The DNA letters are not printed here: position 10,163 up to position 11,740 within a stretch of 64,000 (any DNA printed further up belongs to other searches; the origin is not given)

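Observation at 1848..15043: Polyamine-themed divergon combining a Pot-type importer with two GT1 glycosyltransferases, twin cupins, an ALDH and a NylB-like amidase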

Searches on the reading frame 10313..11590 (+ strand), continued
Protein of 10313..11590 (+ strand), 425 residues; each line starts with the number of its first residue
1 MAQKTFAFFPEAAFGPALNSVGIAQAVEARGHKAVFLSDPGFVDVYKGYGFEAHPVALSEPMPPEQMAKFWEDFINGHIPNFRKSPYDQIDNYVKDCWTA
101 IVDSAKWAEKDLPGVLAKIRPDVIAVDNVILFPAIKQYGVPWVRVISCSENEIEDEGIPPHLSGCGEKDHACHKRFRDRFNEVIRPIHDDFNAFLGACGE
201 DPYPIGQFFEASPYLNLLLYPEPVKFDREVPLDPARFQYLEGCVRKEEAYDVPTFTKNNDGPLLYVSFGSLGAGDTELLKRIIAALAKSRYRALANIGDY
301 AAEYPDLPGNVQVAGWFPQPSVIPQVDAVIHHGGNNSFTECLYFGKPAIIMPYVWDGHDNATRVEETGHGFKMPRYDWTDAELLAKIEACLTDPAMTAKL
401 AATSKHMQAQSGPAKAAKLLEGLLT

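Call 48: get_annotated_region(hit=H9, flank=9000)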
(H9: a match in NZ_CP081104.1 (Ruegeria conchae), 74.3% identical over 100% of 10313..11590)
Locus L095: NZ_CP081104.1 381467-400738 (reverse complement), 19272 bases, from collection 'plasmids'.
description: Ruegeria conchae strain M340 plasmid unnamed1, complete sequence
organism: Ruegeria conchae (NCBI taxid 981384)
taxonomy: Bacteria; Pseudomonadota; Alphaproteobacteria; Rhodobacterales; Roseobacteraceae; Ruegeria; Ruegeria conchae
host: -; source: -; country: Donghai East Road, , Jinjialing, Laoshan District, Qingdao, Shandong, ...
typing (MOB-suite, as given by PLSDB): non-mobilizable
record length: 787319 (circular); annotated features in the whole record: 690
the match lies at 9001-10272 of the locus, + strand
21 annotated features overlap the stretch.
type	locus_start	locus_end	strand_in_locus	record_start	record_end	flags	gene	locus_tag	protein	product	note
CDS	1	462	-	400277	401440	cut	-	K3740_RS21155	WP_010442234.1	spermidine/putrescine ABC transporter substrate-binding protein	GO:0015846 - polyamine transport [Evidence IEA]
CDS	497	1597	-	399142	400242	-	-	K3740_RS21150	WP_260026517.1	ABC transporter ATP-binding protein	-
CDS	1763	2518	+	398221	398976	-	-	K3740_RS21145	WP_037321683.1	helix-turn-helix transcriptional regulator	-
CDS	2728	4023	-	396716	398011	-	-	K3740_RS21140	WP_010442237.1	glycosyltransferase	-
CDS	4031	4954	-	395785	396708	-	-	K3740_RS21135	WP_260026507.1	GntR family transcriptional regulator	-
CDS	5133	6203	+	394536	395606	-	-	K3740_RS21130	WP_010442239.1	spermidine/putrescine ABC transporter substrate-binding protein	GO:0015846 - polyamine transport [Evidence IEA]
CDS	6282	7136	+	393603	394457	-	-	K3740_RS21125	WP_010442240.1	ABC transporter permease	GO:0055085 - transmembrane transport [Evidence IEA]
CDS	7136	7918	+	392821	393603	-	-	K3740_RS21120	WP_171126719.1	ABC transporter permease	GO:0055085 - transmembrane transport [Evidence IEA]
CDS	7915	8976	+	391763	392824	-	-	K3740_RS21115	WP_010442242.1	ABC transporter ATP-binding protein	-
CDS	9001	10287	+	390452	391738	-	-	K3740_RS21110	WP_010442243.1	glycosyltransferase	-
CDS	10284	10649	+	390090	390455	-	-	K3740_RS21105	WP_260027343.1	cupin domain-containing protein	-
CDS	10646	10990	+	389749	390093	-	-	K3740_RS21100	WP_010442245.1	cupin domain-containing protein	-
CDS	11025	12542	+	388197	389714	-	-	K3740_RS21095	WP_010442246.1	aldehyde dehydrogenase family protein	-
CDS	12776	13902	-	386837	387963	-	-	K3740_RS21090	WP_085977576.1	IS3 family transposase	-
CDS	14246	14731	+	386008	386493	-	-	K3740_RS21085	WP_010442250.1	GNAT family N-acetyltransferase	-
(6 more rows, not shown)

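Call 50: get_annotated_region(hit=H15, flank=7000)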
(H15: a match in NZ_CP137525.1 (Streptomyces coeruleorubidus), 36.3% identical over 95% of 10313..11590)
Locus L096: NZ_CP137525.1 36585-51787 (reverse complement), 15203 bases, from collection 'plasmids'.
description: Streptomyces coeruleorubidus strain CICC 11043 plasmid unnamed, complete sequence
organism: Streptomyces coeruleorubidus (NCBI taxid 116188)
taxonomy: Bacteria; Actinomycetota; Actinomycetes; Kitasatosporales; Streptomycetaceae; Streptomyces; Streptomyces coeruleorubidus
host: -; source: cell culture,soil; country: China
typing (MOB-suite, as given by PLSDB): non-mobilizable; replicon rep_cluster_1910
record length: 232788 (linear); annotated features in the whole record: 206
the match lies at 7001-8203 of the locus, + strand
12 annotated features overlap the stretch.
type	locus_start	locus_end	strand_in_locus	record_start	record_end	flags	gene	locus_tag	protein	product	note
CDS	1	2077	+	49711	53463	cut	-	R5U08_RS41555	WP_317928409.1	helix-turn-helix domain-containing protein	-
CDS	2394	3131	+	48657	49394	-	-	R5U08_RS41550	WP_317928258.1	dienelactone hydrolase family protein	-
CDS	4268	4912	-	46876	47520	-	-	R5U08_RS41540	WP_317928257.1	hypothetical protein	-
CDS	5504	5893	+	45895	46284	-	-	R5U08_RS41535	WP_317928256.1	hypothetical protein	-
CDS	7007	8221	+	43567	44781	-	-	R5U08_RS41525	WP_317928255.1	nucleotide disphospho-sugar-binding domain-containing protein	-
CDS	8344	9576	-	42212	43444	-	-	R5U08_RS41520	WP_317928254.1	SpoIIE family protein phosphatase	-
CDS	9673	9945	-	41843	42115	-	-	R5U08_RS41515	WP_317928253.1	hypothetical protein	-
CDS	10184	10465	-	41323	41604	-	-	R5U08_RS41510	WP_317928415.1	hypothetical protein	-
CDS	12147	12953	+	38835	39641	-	-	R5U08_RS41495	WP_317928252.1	hypothetical protein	-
CDS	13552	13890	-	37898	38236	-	-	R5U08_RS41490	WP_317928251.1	DUF6233 domain-containing protein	-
CDS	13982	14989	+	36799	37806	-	-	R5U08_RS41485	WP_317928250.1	hypothetical protein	-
CDS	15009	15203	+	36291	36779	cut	-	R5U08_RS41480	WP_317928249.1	DUF6292 family protein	-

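Call 51: get_annotated_region(hit=H11, flank=10000)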
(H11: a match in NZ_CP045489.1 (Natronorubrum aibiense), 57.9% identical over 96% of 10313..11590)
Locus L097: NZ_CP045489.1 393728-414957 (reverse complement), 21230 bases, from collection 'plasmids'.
description: Natronorubrum aibiense strain 7-3 plasmid unnamed1
organism: Natronorubrum aibiense (NCBI taxid 348826)
taxonomy: Archaea; Euryarchaeota; Halobacteria; Halobacteriales; Natrialbaceae; Natronorubrum; Natronorubrum aibiense
host: -; source: single cell,Xinjiang Aibi Salt Lake; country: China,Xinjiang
typing (MOB-suite, as given by PLSDB): non-mobilizable; mating-pair formation MPF_T
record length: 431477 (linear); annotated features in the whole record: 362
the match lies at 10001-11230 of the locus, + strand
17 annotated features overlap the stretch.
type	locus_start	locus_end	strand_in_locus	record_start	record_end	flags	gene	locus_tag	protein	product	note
CDS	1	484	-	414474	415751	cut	-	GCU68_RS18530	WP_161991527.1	ArgE/DapE family deacylase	-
CDS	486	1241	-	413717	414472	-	-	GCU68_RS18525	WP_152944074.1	SDR family oxidoreductase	-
CDS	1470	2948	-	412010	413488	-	-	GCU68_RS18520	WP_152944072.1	aldehyde dehydrogenase family protein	-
CDS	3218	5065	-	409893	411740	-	-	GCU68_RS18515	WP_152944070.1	aldehyde ferredoxin oxidoreductase family protein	-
CDS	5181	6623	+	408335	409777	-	-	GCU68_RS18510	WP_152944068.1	amidase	-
CDS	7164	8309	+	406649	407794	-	-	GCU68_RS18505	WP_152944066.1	FAD-dependent oxidoreductase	-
CDS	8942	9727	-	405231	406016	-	-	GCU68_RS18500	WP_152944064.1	IclR family transcriptional regulator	GO:0006355 - regulation of DNA-templated transcription [Evidence IEA]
CDS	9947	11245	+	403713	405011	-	-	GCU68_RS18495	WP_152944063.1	glycosyltransferase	-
CDS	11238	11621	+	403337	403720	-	-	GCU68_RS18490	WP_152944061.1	cupin domain-containing protein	-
CDS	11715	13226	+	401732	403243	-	-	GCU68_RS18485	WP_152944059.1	aldehyde dehydrogenase family protein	-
CDS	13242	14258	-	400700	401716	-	-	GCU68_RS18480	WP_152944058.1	ROK family protein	-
CDS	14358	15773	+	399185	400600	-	-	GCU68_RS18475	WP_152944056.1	phosphoglucomutase/phosphomannomutase family protein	-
CDS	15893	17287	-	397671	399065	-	-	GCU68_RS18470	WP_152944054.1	aspartate aminotransferase family protein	-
CDS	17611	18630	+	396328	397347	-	-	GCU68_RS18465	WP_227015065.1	ABC transporter permease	GO:0055085 - transmembrane transport [Evidence IEA]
CDS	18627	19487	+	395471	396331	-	-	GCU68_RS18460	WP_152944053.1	ABC transporter permease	GO:0055085 - transmembrane transport [Evidence IEA]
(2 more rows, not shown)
